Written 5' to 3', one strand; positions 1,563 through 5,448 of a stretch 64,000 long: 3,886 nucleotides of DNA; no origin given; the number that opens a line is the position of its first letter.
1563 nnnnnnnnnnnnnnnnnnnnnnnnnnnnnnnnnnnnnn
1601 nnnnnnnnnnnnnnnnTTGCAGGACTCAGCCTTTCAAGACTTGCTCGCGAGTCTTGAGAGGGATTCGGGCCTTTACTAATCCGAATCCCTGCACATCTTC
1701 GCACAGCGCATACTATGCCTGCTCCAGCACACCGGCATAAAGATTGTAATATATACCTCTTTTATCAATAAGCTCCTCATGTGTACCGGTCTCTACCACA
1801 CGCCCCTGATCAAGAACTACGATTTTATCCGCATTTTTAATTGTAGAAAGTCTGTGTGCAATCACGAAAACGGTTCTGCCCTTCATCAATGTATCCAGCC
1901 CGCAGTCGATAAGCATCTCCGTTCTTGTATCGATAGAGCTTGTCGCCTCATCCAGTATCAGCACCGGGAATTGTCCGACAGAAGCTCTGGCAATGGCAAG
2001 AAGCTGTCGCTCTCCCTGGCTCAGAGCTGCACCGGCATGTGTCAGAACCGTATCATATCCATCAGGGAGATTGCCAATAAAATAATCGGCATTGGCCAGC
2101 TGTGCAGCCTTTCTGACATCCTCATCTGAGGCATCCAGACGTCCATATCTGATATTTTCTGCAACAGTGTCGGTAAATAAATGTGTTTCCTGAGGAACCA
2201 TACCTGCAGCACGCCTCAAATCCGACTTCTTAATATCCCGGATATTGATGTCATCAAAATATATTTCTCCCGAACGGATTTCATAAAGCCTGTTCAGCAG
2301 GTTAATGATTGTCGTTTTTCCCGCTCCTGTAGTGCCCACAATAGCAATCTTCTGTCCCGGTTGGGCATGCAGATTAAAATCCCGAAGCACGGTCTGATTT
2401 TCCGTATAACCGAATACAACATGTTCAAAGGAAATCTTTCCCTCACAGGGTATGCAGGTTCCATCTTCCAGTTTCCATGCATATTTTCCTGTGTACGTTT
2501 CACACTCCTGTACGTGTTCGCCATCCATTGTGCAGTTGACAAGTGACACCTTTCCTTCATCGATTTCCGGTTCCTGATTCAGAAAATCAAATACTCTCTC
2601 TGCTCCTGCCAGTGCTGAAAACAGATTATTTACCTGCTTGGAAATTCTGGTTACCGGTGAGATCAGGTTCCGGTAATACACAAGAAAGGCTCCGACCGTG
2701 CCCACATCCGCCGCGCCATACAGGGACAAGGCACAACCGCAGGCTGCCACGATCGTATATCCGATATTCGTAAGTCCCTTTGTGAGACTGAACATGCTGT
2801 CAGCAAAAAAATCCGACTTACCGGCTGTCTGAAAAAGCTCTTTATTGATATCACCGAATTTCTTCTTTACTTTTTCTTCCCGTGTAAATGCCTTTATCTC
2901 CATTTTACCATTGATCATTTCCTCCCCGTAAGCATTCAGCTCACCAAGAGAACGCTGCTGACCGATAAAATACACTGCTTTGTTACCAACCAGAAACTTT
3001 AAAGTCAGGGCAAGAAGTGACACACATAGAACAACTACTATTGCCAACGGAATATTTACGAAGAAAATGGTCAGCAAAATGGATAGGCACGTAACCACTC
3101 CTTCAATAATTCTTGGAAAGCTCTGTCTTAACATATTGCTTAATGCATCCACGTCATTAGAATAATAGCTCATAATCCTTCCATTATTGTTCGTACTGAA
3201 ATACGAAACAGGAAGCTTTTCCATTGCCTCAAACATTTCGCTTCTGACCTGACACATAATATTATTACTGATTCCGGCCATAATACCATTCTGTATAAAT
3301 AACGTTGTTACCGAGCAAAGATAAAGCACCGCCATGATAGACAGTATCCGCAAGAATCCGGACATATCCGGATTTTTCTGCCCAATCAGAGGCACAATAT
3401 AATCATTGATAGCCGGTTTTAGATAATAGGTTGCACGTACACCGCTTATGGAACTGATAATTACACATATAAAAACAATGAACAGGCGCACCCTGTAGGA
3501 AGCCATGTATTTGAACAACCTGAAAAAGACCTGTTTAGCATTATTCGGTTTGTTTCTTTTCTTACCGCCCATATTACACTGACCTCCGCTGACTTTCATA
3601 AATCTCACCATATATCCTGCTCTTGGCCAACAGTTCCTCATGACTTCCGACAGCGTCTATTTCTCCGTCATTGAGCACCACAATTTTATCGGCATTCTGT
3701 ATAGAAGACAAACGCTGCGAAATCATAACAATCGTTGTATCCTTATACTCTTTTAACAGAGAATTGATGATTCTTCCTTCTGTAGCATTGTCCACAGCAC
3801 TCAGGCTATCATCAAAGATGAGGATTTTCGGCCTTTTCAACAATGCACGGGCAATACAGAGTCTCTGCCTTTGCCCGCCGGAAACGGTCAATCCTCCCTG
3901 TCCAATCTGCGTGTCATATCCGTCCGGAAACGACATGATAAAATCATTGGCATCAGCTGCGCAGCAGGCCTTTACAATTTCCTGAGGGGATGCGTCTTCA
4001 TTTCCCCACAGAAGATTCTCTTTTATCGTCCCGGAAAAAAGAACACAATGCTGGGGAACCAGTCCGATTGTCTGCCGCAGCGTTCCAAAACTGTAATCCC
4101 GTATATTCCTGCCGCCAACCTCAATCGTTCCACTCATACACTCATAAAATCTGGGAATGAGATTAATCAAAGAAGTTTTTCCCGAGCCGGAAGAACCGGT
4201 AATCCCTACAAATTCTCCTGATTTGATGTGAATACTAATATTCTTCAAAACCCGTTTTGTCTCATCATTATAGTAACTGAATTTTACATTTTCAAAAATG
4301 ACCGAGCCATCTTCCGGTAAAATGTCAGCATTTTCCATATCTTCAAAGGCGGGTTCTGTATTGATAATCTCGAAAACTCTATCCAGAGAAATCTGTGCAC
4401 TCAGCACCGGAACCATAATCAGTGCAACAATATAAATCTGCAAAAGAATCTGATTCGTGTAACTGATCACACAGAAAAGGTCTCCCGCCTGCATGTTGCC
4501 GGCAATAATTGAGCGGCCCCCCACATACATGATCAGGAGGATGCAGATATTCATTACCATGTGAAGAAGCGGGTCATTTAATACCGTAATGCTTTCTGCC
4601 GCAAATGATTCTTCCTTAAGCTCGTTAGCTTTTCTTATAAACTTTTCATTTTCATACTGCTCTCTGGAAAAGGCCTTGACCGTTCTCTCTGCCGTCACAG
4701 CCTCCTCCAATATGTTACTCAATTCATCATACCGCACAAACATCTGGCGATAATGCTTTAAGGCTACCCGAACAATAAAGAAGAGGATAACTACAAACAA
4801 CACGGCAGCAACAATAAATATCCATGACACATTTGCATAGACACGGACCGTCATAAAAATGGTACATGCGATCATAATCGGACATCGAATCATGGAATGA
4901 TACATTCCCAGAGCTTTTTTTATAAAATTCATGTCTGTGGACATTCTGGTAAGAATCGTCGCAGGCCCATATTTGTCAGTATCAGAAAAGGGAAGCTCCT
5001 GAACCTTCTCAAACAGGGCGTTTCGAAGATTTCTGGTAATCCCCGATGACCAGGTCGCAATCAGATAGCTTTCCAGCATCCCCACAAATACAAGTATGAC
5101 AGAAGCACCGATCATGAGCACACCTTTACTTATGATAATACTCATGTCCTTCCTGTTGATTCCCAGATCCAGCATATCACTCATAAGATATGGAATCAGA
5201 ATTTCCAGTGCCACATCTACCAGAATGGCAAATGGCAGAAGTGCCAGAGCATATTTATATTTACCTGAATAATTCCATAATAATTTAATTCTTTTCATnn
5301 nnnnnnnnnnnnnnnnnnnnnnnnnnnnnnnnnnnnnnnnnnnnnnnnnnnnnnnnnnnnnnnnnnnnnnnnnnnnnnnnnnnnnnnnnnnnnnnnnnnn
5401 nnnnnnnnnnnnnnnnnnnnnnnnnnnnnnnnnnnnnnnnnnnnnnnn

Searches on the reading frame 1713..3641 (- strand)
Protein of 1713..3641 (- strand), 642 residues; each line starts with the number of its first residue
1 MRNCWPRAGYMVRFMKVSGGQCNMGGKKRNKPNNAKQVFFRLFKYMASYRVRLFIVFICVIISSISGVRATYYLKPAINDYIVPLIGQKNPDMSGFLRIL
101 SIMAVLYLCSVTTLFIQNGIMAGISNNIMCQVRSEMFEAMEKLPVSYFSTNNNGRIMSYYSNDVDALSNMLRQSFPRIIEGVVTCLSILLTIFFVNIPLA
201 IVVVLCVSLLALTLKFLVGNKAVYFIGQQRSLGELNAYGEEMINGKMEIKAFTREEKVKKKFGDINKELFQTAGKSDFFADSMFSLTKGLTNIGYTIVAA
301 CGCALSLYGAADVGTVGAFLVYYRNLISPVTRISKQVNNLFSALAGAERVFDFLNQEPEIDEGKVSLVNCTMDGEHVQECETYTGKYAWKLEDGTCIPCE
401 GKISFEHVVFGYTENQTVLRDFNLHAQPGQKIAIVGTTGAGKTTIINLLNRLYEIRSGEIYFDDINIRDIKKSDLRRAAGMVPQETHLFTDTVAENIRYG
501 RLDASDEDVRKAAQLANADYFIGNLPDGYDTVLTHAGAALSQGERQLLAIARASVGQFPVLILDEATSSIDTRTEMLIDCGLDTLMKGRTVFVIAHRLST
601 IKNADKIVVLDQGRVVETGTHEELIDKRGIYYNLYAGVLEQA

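Call 3: search_protein_families(library=pfam, proteins=[window:1713-3641:-], max_evalue=0.01)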
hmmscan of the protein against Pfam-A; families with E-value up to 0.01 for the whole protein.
window:1713-3641:- (642 aa): 5 families
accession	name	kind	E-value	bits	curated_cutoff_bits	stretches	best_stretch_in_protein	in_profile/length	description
PF00664.28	ABC_membrane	-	8.2e-37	127.8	28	1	53-329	1-273/274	ABC transporter transmembrane region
PF00005.33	ABC_tran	-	8.5e-29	101.3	25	1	419-568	1-137/137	ABC transporter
PF02463.25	SMC_N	-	5.7e-06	26.3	40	1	287-610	135-211/220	RecF/RecN/SMC N terminal domain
PF13401.12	AAA_22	-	0.0015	19.3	27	1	432-567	8-94/130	AAA domain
PF13238.12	AAA_18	-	0.004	18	29.4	1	432-470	1-31/128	AAA domain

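Call 4: search_protein_families(library=ncbifam, proteins=[window:1713-3641:-], max_evalue=0.01)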
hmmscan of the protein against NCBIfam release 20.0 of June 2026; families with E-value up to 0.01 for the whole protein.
window:1713-3641:- (642 aa): 190 families (the best 25 are shown)
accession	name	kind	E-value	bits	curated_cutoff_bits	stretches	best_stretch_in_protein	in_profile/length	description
TIGR02203.1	MsbA_lipidA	equivalog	3.6e-121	405.4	602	2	399-636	328-567/572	lipid A export permease/ATP-binding protein MsbA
TIGR02204.1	MsbA_rel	hypoth_equivalog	2e-112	376.8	780.4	2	397-634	332-571/576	ABC transporter, permease/ATP-binding protein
NF052233.1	CphA_assoc_ABC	equivalog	4.4e-108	362.6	880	2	399-638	505-743/766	cyanophycin metabolism-associated ABC transporter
NF008381.0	PRK11176.1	equivalog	1.5e-102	343.9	867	2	399-635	338-576/582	lipid A ABC transporter ATP-binding protein/permease MsbA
TIGR00958.1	3a01208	subfamily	2.6e-102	343.4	874.6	2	398-634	472-710/711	antigen peptide transporter 2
NF045513.1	HepA_fam_ABC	equivalog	3.8e-98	329.5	725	2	402-635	373-606/610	heterocyst formation ABC transporter subunit HepA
NF010178.0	PRK13657.1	equivalog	1e-95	321.4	733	2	399-635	331-567/588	glucan ABC transporter ATP-binding protein/ permease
TIGR03796.1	NHLM_micro_ABC1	equivalog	5.1e-85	286.1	853.3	1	39-634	142-708/710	NHLP family bacteriocin export ABC transporter peptidase/permease/ATPase subunit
TIGR01846.1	type_I_sec_HlyB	subfamily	1.4e-80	271.5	725.55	2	399-636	452-690/694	type I secretion system permease/ATPase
NF000475.1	tet_ABC_46_B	exception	2.3e-76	257.6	1250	2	402-635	338-571/578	tetracycline efflux ABC transporter Tet(46) subunit B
NF008056.1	PRK10790.1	equivalog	4.5e-75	253.3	746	2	400-636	338-573/584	SmdB family multidrug efflux ABC transporter permease/ATP-binding protein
TIGR03797.1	NHLM_micro_ABC2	equivalog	2.7e-74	250.9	709.4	2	400-635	449-682/686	NHLP bacteriocin export ABC transporter permease/ATPase subunit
TIGR03375.1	type_I_sec_LssB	subfamily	7.8e-74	249.2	693.1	2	399-627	462-691/696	type I secretion system permease/ATPase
TIGR01192.1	chvA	subfamily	1.5e-73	248.3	585.4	1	400-635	332-567/585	glucan export ABC transporter ATP-binding protein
TIGR02857.1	CydD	equivalog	2.5e-72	244.5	435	1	62-610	14-529/529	thiol reductant ABC exporter subunit CydD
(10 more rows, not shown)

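Call 26: search_protein_families(library=padloc, proteins=[window:1713-3641:-], max_evalue=0.01)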
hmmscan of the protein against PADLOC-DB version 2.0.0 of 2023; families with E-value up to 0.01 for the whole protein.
window:1713-3641:- (642 aa): 10 families
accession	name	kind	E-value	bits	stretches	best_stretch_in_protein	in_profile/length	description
PDLC04135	mad3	-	4.7e-25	86.9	2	536-624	260-356/374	mads_3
PDLC04140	mad8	-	1.4e-09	35.9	1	407-602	3-238/314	mads_8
PDLC03841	LeoBC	-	0.0015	15.7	0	432-451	80-99/601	-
PDLC00065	GajA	-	0.0016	15.2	1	434-472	35-72/670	AAA ATPase domain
PDLC00271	PtuA1|PtuA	-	0.0019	15.8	1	419-499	14-94/421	AAA ATPase domain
PDLC04541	PDC-M25A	-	0.0024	15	0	419-477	13-68/380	-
PDLC00079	GajA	-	0.0067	13.3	1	415-468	10-63/702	AAA ATPase domain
PDLC04164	AriA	-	0.0072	13.9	0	434-457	32-55/253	-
PDLC04893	PDC-S06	-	0.0074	12.7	0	538-604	620-691/862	-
PDLC02373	dCTPase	-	0.0085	13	0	418-524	143-219/630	-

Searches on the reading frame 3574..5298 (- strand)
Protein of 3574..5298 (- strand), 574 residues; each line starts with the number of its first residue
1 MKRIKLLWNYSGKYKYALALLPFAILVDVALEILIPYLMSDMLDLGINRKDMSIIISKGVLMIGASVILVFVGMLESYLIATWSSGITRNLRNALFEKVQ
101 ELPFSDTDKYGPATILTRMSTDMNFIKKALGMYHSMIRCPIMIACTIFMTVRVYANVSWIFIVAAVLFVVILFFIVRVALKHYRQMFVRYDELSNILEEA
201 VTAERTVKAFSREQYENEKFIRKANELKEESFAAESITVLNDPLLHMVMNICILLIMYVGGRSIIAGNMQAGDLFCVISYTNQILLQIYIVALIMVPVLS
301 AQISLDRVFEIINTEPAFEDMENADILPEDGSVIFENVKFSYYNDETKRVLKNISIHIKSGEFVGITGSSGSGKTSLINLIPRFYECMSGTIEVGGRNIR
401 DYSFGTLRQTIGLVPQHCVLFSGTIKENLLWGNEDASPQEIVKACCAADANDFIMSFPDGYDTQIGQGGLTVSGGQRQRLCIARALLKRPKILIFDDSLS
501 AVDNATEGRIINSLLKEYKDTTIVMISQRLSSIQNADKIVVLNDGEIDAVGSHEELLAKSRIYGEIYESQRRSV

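Call 3: search_protein_families(library=pfam, proteins=[window:3574-5298:-], max_evalue=0.01)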
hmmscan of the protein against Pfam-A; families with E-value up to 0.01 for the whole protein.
window:3574-5298:- (574 aa): 3 families
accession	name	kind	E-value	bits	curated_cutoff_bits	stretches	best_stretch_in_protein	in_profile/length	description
PF00664.28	ABC_membrane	-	5.6e-37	128.3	28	1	20-285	3-271/274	ABC transporter transmembrane region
PF00005.33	ABC_tran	-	1.2e-28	100.9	25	1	351-498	1-135/137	ABC transporter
PF02463.25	SMC_N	-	0.00066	19.6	40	0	472-541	137-210/220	RecF/RecN/SMC N terminal domain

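Call 4: search_protein_families(library=ncbifam, proteins=[window:3574-5298:-], max_evalue=0.01)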
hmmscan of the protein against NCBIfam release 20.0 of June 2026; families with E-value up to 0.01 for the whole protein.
window:3574-5298:- (574 aa): 189 families (the best 25 are shown)
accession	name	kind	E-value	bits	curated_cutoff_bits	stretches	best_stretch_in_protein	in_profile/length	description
TIGR02204.1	MsbA_rel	hypoth_equivalog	2.8e-107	359.8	780.4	1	3-567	5-572/576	ABC transporter, permease/ATP-binding protein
TIGR02203.1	MsbA_lipidA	equivalog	8.6e-105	351.4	602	1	6-570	4-569/572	lipid A export permease/ATP-binding protein MsbA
TIGR00958.1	3a01208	subfamily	2.3e-99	333.6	874.6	1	7-565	152-709/711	antigen peptide transporter 2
TIGR01846.1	type_I_sec_HlyB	subfamily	6.5e-95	318.9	725.55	1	24-570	148-692/694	type I secretion system permease/ATPase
NF052233.1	CphA_assoc_ABC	equivalog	1.6e-93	314.5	880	1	18-573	199-746/766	cyanophycin metabolism-associated ABC transporter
NF008381.0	PRK11176.1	equivalog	1.1e-89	301.3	867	1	3-570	12-579/582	lipid A ABC transporter ATP-binding protein/permease MsbA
NF045513.1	HepA_fam_ABC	equivalog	9.4e-87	291.8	725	1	41-560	80-599/610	heterocyst formation ABC transporter subunit HepA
NF010178.0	PRK13657.1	equivalog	4.3e-83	279.7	733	1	10-567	13-567/588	glucan ABC transporter ATP-binding protein/ permease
TIGR03375.1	type_I_sec_LssB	subfamily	1.1e-76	258.6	693.1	1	60-560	190-692/696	type I secretion system permease/ATPase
TIGR03797.1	NHLM_micro_ABC2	equivalog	2.7e-74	250.9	709.4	1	12-570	132-685/686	NHLP bacteriocin export ABC transporter permease/ATPase subunit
TIGR03796.1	NHLM_micro_ABC1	equivalog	3.5e-74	250.3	853.3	1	5-565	143-707/710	NHLP family bacteriocin export ABC transporter peptidase/permease/ATPase subunit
NF008055.0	PRK10789.1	equivalog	2.9e-73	247.3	845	1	6-571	7-572/590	SmdA family multidrug ABC transporter permease/ATP-binding protein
TIGR02857.1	CydD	equivalog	1.1e-71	242.4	435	1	17-542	4-529/529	thiol reductant ABC exporter subunit CydD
TIGR01193.1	bacteriocin_ABC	subfamily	1.4e-71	242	523.85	1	22-567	162-706/708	peptide cleavage/export ABC transporter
NF008364.0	PRK11160.1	equivalog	2.6e-71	240.9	630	1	88-568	92-573/575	heme ABC transporter ATP-binding protein/permease CydC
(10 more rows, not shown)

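Call 26: search_protein_families(library=padloc, proteins=[window:3574-5298:-], max_evalue=0.01)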
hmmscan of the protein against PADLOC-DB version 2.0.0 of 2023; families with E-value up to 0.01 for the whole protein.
window:3574-5298:- (574 aa): 4 families
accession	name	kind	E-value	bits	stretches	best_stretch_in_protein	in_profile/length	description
PDLC04135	mad3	-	5.1e-27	93.4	2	467-556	259-350/374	mads_3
PDLC04140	mad8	-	3.4e-08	31.4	1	347-380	12-46/314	mads_8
PDLC02361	PifA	-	0.0028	14.3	1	358-381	37-60/720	PifA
PDLC03859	LmuB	-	0.0029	14.8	1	348-394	16-56/611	-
